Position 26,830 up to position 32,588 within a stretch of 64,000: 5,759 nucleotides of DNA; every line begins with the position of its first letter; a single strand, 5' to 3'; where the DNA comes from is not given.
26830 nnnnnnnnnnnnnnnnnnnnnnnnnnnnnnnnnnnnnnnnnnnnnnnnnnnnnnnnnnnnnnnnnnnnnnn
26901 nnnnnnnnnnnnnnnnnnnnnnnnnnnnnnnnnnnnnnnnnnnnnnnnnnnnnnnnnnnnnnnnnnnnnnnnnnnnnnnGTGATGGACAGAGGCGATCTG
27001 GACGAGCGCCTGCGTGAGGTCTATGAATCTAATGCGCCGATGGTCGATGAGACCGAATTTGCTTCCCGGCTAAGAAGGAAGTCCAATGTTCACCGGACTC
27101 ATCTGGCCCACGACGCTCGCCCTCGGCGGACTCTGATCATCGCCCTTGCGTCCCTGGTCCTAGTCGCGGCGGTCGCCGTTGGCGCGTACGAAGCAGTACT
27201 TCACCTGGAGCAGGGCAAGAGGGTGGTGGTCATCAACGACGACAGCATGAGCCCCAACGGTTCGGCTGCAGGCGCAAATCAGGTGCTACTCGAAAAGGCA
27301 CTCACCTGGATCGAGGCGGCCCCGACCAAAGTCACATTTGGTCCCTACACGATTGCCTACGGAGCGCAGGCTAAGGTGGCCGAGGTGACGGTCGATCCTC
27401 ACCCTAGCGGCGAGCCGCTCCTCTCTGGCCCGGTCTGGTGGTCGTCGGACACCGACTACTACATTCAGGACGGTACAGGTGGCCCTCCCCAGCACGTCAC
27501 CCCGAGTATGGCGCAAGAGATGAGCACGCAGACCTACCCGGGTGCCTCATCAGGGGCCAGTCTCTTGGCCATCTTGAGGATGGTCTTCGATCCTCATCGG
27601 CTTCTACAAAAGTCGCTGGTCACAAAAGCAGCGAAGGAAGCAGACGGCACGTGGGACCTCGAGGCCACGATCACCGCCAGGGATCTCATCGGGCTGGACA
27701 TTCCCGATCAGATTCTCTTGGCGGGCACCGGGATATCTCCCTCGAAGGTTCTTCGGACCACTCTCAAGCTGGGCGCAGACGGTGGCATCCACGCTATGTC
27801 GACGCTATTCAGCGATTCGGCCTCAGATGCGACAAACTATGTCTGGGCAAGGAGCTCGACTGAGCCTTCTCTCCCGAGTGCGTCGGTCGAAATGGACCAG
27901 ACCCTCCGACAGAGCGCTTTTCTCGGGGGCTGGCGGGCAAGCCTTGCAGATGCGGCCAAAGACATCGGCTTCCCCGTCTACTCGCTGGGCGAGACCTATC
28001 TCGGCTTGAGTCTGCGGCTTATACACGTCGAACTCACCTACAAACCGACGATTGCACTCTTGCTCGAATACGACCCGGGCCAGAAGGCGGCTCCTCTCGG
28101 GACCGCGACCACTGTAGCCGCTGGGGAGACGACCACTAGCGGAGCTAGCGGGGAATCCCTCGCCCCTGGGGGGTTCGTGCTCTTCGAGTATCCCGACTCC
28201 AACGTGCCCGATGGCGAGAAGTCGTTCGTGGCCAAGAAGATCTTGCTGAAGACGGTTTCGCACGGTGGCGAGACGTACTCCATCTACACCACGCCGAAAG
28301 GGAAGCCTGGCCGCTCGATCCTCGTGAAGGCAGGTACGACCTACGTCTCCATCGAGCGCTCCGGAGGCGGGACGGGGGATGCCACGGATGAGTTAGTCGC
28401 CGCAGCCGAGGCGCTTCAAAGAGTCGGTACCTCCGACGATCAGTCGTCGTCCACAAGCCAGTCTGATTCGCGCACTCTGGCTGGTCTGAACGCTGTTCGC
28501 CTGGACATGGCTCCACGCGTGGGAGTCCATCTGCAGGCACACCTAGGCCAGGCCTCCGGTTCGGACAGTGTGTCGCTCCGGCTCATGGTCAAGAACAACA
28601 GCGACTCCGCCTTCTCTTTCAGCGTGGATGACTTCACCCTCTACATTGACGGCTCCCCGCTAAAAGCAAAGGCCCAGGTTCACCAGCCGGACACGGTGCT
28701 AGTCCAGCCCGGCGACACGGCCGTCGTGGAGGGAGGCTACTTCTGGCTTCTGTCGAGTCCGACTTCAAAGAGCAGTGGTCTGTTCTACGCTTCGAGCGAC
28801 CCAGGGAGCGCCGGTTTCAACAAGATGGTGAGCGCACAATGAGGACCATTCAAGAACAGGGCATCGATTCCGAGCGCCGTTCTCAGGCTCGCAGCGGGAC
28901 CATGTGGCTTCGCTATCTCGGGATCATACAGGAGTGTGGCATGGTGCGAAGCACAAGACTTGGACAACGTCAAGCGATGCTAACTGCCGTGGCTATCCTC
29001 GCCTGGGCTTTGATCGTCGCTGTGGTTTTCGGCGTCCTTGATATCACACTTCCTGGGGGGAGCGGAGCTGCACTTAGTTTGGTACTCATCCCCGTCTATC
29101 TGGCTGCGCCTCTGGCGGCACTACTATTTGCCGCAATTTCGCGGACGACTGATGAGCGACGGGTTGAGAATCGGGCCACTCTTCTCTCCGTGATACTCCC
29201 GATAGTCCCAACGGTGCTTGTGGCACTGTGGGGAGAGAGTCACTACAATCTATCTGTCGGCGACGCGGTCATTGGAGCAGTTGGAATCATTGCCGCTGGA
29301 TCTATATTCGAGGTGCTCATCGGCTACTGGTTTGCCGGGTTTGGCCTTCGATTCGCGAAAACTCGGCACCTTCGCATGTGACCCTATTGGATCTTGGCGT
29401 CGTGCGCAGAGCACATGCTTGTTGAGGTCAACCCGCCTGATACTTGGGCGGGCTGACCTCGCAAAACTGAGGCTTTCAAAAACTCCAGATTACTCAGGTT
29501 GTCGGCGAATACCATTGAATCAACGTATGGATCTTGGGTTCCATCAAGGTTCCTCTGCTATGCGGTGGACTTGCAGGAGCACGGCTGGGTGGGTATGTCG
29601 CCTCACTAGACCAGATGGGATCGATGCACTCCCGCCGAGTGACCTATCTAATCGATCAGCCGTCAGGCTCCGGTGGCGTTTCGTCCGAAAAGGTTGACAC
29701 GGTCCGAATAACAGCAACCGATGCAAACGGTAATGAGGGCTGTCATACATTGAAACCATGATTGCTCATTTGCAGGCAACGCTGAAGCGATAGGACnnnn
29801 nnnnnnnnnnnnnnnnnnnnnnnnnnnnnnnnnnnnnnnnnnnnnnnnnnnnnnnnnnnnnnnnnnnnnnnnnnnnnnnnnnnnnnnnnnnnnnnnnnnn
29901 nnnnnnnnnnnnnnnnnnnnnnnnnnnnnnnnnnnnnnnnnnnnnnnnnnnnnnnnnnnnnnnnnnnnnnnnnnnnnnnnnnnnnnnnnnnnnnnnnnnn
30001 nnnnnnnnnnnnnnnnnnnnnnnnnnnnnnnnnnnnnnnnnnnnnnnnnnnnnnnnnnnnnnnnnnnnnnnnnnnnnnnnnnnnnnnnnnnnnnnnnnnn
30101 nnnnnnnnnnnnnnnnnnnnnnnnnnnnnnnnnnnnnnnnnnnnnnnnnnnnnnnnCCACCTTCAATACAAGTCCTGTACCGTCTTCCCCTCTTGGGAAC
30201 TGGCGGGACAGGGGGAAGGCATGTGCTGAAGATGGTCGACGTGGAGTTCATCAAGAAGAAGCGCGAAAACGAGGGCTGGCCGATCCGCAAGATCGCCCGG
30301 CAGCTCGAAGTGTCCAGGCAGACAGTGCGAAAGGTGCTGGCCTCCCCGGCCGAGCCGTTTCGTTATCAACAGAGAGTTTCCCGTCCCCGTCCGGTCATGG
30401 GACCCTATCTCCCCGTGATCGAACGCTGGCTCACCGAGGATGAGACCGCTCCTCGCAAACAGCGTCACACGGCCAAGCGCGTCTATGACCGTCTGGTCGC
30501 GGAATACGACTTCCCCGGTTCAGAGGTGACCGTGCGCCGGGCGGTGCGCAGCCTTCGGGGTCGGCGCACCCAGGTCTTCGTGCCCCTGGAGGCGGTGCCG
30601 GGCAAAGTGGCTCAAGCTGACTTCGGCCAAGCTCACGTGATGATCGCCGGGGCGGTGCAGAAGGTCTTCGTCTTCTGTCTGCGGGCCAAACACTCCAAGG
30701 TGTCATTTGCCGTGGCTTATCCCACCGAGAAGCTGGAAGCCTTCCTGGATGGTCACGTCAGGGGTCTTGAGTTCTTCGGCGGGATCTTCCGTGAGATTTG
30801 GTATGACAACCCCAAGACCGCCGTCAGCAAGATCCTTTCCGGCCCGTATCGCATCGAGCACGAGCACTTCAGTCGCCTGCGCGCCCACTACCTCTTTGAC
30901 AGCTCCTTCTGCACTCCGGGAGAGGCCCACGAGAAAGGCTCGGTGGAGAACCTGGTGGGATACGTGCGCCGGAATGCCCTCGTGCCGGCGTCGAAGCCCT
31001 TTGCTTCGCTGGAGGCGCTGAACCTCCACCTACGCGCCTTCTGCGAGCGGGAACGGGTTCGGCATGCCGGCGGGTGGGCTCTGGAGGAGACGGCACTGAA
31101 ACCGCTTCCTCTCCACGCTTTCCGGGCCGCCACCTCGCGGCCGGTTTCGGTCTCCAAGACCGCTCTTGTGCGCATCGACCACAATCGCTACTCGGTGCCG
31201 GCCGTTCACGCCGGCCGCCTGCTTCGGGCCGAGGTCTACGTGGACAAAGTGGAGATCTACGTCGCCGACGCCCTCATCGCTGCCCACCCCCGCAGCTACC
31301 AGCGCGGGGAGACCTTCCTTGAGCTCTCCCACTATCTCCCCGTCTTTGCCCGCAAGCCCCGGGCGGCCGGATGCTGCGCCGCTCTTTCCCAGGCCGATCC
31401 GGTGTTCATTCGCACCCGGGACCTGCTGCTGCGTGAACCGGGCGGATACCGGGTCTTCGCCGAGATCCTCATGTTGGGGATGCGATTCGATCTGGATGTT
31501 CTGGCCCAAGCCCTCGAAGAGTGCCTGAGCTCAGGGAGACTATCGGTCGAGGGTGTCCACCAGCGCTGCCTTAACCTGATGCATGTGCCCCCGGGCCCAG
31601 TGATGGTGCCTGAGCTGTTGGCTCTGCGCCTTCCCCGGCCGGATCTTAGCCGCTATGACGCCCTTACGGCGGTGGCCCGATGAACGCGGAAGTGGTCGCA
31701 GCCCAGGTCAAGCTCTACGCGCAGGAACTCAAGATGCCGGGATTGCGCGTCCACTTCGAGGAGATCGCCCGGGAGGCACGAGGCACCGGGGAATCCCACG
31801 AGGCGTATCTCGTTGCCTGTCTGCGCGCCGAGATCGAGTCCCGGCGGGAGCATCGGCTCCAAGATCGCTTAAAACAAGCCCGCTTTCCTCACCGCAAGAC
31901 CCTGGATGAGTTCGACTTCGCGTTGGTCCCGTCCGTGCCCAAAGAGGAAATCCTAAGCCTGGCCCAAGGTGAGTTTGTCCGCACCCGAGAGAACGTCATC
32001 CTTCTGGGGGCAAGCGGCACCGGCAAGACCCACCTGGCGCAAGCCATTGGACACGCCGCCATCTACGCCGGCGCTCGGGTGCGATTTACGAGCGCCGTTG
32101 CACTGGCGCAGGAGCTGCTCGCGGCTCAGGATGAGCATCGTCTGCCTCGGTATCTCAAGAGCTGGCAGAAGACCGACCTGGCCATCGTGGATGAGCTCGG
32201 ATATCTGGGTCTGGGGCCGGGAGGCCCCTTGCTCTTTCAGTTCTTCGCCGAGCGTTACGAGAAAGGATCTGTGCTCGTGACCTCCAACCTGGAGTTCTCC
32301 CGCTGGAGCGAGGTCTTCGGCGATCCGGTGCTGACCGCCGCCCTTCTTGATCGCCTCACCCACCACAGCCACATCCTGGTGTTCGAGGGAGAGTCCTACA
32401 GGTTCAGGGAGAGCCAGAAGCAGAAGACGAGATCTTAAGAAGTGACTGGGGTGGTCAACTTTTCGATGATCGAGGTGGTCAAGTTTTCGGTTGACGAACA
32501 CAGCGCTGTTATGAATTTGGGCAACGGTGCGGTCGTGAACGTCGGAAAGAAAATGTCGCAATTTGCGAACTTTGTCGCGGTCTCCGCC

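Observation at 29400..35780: Lower-GC genomic island: IS21, an IS3 remnant, and a 5'-truncated integrase fused to the regulon motif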

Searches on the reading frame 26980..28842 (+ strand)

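Call 8: search_protein_families(library=pfam, proteins=[window:26980-28842:+], max_evalue=0.01)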
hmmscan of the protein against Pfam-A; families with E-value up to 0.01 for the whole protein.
window:26980-28842:+ (620 aa): 0 families

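Call 50: search_protein_families(library=pfam, proteins=[L017:5027-5320:+, L001:433-1476:+, L001:16-333:-], max_evalue=0.01)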
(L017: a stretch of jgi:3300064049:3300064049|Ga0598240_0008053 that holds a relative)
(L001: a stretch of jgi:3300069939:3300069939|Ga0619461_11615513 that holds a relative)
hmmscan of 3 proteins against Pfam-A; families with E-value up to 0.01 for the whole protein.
L017:5027-5320:+ (97 aa): 0 families

L001:433-1476:+ (347 aa): 0 families

L001:16-333:- (105 aa): 1 family
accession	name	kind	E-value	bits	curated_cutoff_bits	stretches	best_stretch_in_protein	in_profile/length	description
PF12728.13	HTH_17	-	1.6e-09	38.3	27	1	50-97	1-48/51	Helix-turn-helix domain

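Call 70: search_protein_families(library=ncbifam, proteins=[P0121, window:26983-28842:+], max_evalue=0.001)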
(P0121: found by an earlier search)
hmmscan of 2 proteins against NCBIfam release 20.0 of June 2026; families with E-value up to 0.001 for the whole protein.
P0121 (378 aa): 10 families
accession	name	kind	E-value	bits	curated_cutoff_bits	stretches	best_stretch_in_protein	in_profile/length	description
TIGR02224.1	recomb_XerC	equivalog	8.8e-30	104.1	335.15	1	90-360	21-278/295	tyrosine recombinase XerC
TIGR02225.1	recomb_XerD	equivalog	9.2e-26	90.8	329.6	1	90-363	21-278/290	site-specific tyrosine recombinase XerD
NF040815.2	recomb_XerA_Arch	equivalog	1.8e-25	90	220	1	111-361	36-256/263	site-specific tyrosine recombinase/integron integrase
NF001399.0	PRK00283.1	subfamily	5.7e-23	81.6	279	1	76-363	17-287/300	tyrosine recombinase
TIGR02249.1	integrase_gron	subfamily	6.2e-16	58.6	265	1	297-368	238-309/315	integron integrase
NF011946.0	PRK15417.1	equivalog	1.3e-12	47.5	435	1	302-374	258-330/337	integron integrase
NF002331.0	PRK01287.1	subfamily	2.9e-11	43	371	1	185-359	156-312/365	site-specific tyrosine recombinase XerC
NF003462.0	PRK05084.1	equivalog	1.5e-10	40.3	267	1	317-371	303-356/360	tyrosine recombinase XerS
NF007371.0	PRK09871.1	subfamily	1.2e-09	38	222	1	187-353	22-169/198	tyrosine-type DNA invertase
NF007370.0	PRK09870.1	subfamily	8.1e-09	35.4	221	1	192-353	33-174/200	tyrosine-type DNA invertase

window:26983-28842:+ (619 aa): 0 families

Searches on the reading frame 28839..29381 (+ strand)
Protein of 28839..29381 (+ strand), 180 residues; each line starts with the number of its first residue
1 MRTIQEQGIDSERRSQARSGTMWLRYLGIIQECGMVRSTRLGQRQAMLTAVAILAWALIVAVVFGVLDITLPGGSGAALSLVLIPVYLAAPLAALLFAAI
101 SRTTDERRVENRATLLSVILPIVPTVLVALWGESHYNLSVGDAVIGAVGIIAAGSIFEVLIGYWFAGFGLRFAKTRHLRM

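Call 8: search_protein_families(library=pfam, proteins=[window:28839-29381:+], max_evalue=0.01)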
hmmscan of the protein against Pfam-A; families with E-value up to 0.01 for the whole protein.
window:28839-29381:+ (180 aa): 0 families

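Call 70: search_protein_families(library=ncbifam, proteins=[window:28839-29381:+], max_evalue=0.001)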
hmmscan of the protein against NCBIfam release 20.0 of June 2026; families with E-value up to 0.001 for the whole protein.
window:28839-29381:+ (180 aa): 1 family
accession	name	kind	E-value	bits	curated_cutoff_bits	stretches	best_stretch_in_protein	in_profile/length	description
NF042915.1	MAB_1171c_fam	subfamily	0.00095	18.3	100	0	35-170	18-154/362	MAB_1171c family putative transporter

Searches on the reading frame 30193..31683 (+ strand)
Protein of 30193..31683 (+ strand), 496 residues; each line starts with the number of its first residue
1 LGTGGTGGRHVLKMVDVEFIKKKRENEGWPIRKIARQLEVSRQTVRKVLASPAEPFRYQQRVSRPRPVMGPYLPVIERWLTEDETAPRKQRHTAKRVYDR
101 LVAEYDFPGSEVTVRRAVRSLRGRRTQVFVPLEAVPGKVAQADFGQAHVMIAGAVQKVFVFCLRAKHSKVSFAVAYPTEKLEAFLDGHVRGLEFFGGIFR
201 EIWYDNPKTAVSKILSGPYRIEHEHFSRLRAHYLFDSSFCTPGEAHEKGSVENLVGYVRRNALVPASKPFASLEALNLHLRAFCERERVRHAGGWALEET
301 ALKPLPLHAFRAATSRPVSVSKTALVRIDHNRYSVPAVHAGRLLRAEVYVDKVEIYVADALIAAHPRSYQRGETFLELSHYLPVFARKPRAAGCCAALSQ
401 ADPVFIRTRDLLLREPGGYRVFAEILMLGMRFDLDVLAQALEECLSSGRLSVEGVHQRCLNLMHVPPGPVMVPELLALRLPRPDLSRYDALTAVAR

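Call 8: search_protein_families(library=pfam, proteins=[window:30193-31683:+], max_evalue=0.01)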
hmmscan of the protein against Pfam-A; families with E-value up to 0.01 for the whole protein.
window:30193-31683:+ (496 aa): 8 families
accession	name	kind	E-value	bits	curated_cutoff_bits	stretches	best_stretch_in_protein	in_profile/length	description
PF22483.2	Mu-transpos_C_2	-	1.8e-20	72.9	27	1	305-375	1-71/73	Mu transposase, C-terminal domain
PF08279.18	HTH_11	-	4.4e-06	26.9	25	1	24-50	13-37/55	HTH domain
PF02796.21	HTH_7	-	3.1e-05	24.5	23.8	1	24-50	17-43/45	Helix-turn-helix domain of resolvase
PF13384.12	HTH_23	-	8.9e-05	22.6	24.6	1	24-49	15-38/50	Homeodomain-like domain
PF13565.12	HTH_32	-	0.00048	21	33.7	0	16-49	33-73/73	Homeodomain-like domain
PF13551.12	HTH_29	-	0.0019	18.7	28.1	1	26-49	9-33/64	Winged helix-turn helix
PF01381.28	HTH_3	-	0.002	18.5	23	1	20-51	1-32/55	Helix-turn-helix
PF00392.27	GntR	-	0.0062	16.6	27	0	31-50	27-46/64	Bacterial regulatory proteins, gntR family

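Call 70: search_protein_families(library=ncbifam, proteins=[window:30232-31683:+], max_evalue=0.001)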
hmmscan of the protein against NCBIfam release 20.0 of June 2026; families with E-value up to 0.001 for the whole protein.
window:30232-31683:+ (483 aa): 3 families
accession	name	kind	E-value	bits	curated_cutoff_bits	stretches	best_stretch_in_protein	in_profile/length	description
NF033546.1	transpos_IS21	equivalog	4.4e-74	249.7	160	1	11-293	4-293/294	IS21 family transposase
NF033577.2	transpos_IS481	equivalog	6.4e-11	42.3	224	1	11-272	9-264/284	IS481 family transposase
NF033545.0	transpos_IS630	equivalog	0.00012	21.7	100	1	12-108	9-108/299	IS630 family transposase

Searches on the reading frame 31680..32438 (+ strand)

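Call 8: search_protein_families(library=pfam, proteins=[window:31680-32438:+], max_evalue=0.01)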
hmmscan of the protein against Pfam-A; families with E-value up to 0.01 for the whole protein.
window:31680-32438:+ (252 aa): 9 families
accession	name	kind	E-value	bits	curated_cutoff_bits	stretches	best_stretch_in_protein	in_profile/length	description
PF01695.23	IstB_IS21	-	8.6e-70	235.4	24.1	1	13-247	2-237/238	IstB-like ATP binding protein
PF00308.24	Bac_DnaA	-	4.5e-07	30.6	23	1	105-177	36-110/162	Bacterial DnaA ATPAse domain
PF13191.12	AAA_16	-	4.7e-05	24.4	32.6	1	102-171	22-103/167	AAA ATPase domain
PF00004.35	AAA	-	0.00051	20.9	21.2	1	106-173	1-66/131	ATPase family associated with various cellular activities (AAA)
PF13604.12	AAA_30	-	0.00062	20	27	1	104-177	19-101/191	AAA domain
PF00158.32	Sigma54_activat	-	0.0028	17.8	20.2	1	98-148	17-67/168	Sigma-54 interaction domain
PF20720.3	nSTAND3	-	0.0037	17.4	27.2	1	100-147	14-61/155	Novel STAND NTPase 3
PF07728.20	AAA_5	-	0.0096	16.4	22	0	105-127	1-23/139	AAA domain (dynein-related subfamily)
PF13238.12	AAA_18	-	0.01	16.8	29.4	0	106-186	1-77/128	AAA domain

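Call 50: search_protein_families(library=pfam, proteins=[L017:5027-5320:+, L001:433-1476:+, L001:16-333:-], max_evalue=0.01)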
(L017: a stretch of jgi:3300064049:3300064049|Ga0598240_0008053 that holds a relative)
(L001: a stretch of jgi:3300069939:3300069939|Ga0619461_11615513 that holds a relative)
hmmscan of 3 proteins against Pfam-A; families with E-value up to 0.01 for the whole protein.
L017:5027-5320:+ (97 aa): 0 families

L001:433-1476:+ (347 aa): 0 families

L001:16-333:- (105 aa): 1 family
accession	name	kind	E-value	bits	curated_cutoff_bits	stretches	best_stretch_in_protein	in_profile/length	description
PF12728.13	HTH_17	-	1.6e-09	38.3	27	1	50-97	1-48/51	Helix-turn-helix domain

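Call 70: search_protein_families(library=ncbifam, proteins=[window:31680-32438:+, P0121], max_evalue=0.001)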
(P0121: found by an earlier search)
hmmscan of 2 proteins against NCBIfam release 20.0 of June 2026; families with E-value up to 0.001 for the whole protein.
window:31680-32438:+ (252 aa): 12 families
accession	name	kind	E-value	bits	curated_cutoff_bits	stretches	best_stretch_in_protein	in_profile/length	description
NF038214.1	IS21_help_AAA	equivalog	3.8e-80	268.9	200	1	15-244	2-232/232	IS21-like element helper ATPase IstB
NF005098.0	PRK06526.1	subfamily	8.1e-70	235.3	296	1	2-246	8-253/266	transposase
NF006616.1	PRK09183.1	subfamily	3.7e-65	219.7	300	1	9-247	6-247/253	IS21-like element helper ATPase IstB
NF006038.0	PRK08181.1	subfamily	2e-47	161.7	317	1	5-250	8-255/271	transposase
NF005304.0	PRK06835.1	equivalog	1e-12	47.8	215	1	98-249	178-328/330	ATP-binding protein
NF005992.0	PRK08116.1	subfamily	6.2e-12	45.2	189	1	104-250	113-260/269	hypothetical protein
TIGR00362.1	DnaA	equivalog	6.3e-09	35.4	343.9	1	102-177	136-213/437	chromosomal replication initiator protein DnaA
NF009043.0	PRK12377.1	subfamily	4.8e-08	32.9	389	1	98-247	96-244/248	ATP-binding protein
NF005931.1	PRK07952.1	equivalog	5.3e-07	29.4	357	1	99-243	95-240/246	replicative helicase loader DnaC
TIGR03420.1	DnaA_homol_Hda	equivalog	1.1e-06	28.3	194.8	1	92-202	27-129/226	DnaA regulatory inactivator Hda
NF001154.0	PRK00149.3-3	equivalog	3e-06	26.5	410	1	106-176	153-227/462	chromosomal replication initiator protein DnaA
NF040713.1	ZapE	equivalog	0.0002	20.7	140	1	88-246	37-200/344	cell division protein ZapE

P0121 (378 aa): 10 families
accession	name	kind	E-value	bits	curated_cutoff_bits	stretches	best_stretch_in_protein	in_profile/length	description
TIGR02224.1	recomb_XerC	equivalog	8.8e-30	104.1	335.15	1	90-360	21-278/295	tyrosine recombinase XerC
TIGR02225.1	recomb_XerD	equivalog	9.2e-26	90.8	329.6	1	90-363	21-278/290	site-specific tyrosine recombinase XerD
NF040815.2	recomb_XerA_Arch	equivalog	1.8e-25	90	220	1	111-361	36-256/263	site-specific tyrosine recombinase/integron integrase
NF001399.0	PRK00283.1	subfamily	5.7e-23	81.6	279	1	76-363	17-287/300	tyrosine recombinase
TIGR02249.1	integrase_gron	subfamily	6.2e-16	58.6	265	1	297-368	238-309/315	integron integrase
NF011946.0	PRK15417.1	equivalog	1.3e-12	47.5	435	1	302-374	258-330/337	integron integrase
NF002331.0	PRK01287.1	subfamily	2.9e-11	43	371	1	185-359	156-312/365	site-specific tyrosine recombinase XerC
NF003462.0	PRK05084.1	equivalog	1.5e-10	40.3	267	1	317-371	303-356/360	tyrosine recombinase XerS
NF007371.0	PRK09871.1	subfamily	1.2e-09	38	222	1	187-353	22-169/198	tyrosine-type DNA invertase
NF007370.0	PRK09870.1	subfamily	8.1e-09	35.4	221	1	192-353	33-174/200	tyrosine-type DNA invertase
